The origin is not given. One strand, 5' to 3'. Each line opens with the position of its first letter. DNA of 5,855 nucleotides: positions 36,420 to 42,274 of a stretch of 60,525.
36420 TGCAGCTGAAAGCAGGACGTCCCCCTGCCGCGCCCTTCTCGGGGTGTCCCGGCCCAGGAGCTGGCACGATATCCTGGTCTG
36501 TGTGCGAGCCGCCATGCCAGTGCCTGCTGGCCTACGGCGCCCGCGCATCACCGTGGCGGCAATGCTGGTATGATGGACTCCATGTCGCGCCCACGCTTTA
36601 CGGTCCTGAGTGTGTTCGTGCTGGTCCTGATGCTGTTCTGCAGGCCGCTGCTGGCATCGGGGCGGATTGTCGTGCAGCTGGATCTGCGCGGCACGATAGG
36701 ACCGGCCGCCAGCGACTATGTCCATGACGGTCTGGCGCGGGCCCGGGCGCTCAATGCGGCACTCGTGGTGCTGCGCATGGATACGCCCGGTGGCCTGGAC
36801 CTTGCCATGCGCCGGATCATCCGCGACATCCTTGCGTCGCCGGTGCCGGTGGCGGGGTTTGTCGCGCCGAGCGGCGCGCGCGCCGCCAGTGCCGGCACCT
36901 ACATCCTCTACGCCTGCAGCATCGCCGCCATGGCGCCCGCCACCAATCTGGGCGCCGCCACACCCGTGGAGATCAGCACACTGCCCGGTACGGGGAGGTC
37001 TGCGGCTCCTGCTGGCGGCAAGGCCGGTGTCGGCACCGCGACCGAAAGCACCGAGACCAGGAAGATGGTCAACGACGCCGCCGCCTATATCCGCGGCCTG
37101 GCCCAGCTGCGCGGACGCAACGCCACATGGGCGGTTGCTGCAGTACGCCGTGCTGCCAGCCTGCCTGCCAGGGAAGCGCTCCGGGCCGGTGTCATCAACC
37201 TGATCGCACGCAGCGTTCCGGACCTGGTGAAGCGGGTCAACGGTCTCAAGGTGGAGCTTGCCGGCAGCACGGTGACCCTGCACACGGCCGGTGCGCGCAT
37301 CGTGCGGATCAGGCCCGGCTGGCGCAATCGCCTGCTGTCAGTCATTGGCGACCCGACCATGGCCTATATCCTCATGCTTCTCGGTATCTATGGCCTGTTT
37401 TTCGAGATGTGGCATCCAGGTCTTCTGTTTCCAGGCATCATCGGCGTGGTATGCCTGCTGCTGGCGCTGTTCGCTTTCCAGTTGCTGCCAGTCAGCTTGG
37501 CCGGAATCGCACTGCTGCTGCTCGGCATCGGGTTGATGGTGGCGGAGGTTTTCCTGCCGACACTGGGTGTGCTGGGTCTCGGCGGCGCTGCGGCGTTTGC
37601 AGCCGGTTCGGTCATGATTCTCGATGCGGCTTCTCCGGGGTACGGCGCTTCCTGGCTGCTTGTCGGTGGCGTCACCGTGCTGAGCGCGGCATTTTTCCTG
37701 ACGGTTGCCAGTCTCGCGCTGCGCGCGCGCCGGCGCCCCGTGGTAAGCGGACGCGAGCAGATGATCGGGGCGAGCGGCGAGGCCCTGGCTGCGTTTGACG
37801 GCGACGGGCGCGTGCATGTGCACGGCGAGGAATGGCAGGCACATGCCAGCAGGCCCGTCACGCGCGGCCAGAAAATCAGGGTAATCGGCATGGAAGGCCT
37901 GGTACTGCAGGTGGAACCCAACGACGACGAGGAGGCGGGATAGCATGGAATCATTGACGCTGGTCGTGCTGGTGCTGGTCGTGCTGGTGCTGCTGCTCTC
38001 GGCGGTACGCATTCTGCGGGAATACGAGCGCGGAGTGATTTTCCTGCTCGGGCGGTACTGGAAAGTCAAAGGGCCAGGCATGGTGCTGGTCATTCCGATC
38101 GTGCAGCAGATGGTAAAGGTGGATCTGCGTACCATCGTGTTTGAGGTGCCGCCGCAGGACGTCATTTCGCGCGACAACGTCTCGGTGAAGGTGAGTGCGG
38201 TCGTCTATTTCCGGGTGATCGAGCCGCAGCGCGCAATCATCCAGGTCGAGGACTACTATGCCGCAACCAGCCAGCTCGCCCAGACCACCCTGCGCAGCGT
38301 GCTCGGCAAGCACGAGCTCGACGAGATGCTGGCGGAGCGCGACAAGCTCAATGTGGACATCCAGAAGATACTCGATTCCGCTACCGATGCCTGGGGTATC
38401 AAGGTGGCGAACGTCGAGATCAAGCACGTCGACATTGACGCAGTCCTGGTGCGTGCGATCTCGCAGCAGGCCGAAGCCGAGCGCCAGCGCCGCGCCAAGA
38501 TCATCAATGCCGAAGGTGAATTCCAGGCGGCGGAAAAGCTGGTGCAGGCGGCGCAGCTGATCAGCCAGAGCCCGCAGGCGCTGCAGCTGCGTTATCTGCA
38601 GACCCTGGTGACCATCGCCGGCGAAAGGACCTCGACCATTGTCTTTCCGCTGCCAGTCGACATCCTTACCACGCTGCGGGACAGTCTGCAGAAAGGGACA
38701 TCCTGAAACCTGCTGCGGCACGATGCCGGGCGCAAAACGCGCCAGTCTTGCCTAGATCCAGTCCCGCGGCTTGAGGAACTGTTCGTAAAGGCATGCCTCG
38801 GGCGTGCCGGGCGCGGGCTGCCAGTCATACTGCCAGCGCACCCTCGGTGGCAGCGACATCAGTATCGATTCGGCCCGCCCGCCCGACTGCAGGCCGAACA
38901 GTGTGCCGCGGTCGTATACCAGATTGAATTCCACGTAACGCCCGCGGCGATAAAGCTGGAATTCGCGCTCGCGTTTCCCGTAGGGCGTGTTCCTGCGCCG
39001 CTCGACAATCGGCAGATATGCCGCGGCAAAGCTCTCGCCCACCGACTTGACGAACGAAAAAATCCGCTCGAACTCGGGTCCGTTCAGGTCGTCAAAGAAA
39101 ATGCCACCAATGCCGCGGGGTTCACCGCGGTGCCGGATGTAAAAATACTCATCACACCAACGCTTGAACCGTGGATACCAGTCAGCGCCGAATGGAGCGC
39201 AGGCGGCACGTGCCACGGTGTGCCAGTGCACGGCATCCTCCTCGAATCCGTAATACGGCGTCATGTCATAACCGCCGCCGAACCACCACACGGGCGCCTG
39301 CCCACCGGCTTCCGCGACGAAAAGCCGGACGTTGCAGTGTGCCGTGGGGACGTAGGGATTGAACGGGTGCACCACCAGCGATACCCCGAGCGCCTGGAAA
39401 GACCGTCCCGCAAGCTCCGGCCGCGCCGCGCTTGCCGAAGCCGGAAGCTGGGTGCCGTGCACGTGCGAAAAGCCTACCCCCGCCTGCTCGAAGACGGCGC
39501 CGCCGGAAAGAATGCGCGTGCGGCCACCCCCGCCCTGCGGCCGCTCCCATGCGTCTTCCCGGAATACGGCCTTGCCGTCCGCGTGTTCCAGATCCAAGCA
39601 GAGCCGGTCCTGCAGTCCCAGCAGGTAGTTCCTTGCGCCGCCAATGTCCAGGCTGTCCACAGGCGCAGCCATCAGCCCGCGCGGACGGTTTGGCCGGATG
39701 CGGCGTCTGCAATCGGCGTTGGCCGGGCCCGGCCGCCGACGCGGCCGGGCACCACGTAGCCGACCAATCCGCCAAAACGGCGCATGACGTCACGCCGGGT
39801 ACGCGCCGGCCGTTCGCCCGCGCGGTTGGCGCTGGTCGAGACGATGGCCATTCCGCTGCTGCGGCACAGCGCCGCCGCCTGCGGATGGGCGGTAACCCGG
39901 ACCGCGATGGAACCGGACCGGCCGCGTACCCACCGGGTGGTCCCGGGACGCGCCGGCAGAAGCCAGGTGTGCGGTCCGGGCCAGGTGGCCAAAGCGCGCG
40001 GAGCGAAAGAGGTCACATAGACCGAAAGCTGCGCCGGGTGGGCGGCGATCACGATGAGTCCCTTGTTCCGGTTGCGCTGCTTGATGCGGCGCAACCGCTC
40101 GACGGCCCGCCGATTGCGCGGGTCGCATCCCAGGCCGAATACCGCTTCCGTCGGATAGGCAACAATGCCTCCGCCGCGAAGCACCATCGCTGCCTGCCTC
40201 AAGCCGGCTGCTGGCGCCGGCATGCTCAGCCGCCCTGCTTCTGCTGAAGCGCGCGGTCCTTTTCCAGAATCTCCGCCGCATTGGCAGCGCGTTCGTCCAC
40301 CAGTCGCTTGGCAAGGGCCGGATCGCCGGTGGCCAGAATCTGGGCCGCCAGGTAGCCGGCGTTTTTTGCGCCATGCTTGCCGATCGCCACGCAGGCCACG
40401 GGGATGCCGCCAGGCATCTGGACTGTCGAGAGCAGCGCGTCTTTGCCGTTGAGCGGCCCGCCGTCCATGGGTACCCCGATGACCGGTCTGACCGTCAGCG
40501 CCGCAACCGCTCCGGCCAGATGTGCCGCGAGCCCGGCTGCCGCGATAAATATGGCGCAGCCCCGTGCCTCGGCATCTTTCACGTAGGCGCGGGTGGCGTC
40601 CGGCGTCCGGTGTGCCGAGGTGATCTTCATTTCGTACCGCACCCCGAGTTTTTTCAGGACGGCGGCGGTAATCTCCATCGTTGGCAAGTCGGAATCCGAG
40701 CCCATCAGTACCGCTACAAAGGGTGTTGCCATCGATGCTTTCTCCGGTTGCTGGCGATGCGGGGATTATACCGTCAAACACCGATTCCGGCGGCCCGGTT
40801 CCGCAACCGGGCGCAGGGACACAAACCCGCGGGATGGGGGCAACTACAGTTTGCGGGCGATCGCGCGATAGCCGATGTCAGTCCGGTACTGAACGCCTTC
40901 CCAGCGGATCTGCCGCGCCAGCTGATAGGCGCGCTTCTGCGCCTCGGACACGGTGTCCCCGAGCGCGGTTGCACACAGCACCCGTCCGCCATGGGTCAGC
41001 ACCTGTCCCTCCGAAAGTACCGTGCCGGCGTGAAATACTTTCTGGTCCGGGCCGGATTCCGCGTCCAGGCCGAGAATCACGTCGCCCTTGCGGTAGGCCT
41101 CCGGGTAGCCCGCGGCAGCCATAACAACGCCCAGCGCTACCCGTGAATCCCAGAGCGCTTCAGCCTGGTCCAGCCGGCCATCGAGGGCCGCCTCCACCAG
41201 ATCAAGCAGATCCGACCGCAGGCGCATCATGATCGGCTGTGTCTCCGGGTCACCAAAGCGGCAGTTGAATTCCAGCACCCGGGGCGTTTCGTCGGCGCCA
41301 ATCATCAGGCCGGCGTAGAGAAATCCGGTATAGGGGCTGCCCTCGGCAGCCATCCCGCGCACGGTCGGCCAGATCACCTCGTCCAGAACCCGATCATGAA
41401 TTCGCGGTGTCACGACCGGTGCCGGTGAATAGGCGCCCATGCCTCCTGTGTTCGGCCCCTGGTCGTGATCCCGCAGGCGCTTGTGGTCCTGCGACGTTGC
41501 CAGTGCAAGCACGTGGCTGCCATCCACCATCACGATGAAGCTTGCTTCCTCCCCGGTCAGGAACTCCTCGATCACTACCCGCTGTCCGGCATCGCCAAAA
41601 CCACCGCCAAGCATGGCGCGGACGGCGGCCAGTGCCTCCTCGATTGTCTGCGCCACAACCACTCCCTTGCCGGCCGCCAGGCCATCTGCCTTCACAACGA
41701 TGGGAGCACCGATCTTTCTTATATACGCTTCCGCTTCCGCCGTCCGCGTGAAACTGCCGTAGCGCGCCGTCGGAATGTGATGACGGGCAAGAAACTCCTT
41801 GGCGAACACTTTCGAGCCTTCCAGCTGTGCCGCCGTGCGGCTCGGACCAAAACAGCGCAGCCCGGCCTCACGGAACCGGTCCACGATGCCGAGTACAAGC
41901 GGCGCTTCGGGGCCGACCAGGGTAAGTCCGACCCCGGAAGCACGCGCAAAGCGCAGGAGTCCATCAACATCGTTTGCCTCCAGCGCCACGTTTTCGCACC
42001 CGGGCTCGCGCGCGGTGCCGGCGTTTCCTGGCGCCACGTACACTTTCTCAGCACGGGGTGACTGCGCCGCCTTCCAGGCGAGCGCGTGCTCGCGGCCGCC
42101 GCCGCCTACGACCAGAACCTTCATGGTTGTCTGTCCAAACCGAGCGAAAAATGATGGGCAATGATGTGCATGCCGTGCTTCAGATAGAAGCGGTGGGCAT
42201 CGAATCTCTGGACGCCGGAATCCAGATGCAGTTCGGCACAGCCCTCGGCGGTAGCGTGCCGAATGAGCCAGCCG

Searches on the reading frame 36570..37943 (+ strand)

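Call 58: search_protein_families(library=pfam, proteins=[window:36570-37943:+], max_evalue=0.00001)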
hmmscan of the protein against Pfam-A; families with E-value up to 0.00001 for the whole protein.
window:36570-37943:+ (457 aa): 3 families
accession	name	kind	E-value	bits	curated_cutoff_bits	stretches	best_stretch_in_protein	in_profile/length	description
PF24961.1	NfeD_membrane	-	8.4e-25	87.6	26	1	264-377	2-116/119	NfeD integral membrane domain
PF01957.25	NfeD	-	7.4e-16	58.5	29.1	1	396-450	2-57/57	NfeD-like C-terminal, partner-binding domain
PF25145.1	NfeD1b_N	-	8.5e-12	45.5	40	1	36-135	4-100/189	NfeD1b, N-terminal domain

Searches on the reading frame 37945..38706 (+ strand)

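Call 58: search_protein_families(library=pfam, proteins=[window:37945-38706:+], max_evalue=0.00001)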
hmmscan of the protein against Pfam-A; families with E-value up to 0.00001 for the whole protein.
window:37945-38706:+ (253 aa): 1 family
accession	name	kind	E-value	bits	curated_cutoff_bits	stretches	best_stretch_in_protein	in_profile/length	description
PF01145.31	Band_7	-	2.7e-38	132.2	23.6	1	23-192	2-175/176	SPFH domain / Band 7 family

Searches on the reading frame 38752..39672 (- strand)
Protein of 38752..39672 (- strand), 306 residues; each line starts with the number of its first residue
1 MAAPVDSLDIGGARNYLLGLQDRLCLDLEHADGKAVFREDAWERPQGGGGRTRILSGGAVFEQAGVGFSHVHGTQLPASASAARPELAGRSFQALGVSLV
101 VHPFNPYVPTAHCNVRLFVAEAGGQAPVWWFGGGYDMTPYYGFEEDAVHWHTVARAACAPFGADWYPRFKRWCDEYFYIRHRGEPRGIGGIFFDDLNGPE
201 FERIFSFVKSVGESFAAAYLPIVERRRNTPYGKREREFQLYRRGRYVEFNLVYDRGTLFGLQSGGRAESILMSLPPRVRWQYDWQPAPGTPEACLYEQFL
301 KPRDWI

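Call 58: search_protein_families(library=pfam, proteins=[window:38752-39672:-], max_evalue=0.00001)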
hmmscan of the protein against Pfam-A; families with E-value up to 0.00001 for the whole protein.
window:38752-39672:- (306 aa): 1 family
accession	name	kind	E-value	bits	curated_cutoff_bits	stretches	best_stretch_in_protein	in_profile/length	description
PF01218.23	Coprogen_oxidas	-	1.8e-132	440.9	31.8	1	15-305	4-295/295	Coproporphyrinogen III oxidase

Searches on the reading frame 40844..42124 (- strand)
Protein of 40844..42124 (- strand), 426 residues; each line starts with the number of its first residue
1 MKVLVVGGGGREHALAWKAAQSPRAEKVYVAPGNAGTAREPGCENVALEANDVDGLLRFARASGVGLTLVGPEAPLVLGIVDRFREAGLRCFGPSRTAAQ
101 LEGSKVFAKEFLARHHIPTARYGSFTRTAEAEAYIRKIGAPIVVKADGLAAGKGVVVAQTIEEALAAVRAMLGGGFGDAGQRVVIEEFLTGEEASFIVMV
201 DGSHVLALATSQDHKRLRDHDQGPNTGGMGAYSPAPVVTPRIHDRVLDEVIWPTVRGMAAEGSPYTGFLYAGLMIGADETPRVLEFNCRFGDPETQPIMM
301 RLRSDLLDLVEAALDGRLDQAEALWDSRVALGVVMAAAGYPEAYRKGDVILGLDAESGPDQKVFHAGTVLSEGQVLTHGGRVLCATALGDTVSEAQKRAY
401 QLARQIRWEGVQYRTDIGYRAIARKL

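Call 58: search_protein_families(library=pfam, proteins=[window:40844-42124:-], max_evalue=0.00001)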
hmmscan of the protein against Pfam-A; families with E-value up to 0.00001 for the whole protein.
window:40844-42124:- (426 aa): 4 families
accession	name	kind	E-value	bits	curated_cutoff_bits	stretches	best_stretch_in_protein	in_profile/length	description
PF01071.24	GARS_A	-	8.2e-78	261.1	27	1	103-295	1-194/194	Phosphoribosylglycinamide synthetase, ATP-grasp (A) domain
PF02844.21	GARS_N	-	5.3e-38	130.2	29.5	1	1-102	1-100/100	Phosphoribosylglycinamide synthetase, N domain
PF02843.22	GARS_C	-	2.1e-33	114.9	34.8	1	330-420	1-92/92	Phosphoribosylglycinamide synthetase, C domain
PF02222.28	ATP-grasp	-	1.1e-06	28.9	27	1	111-190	2-77/179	ATP-grasp domain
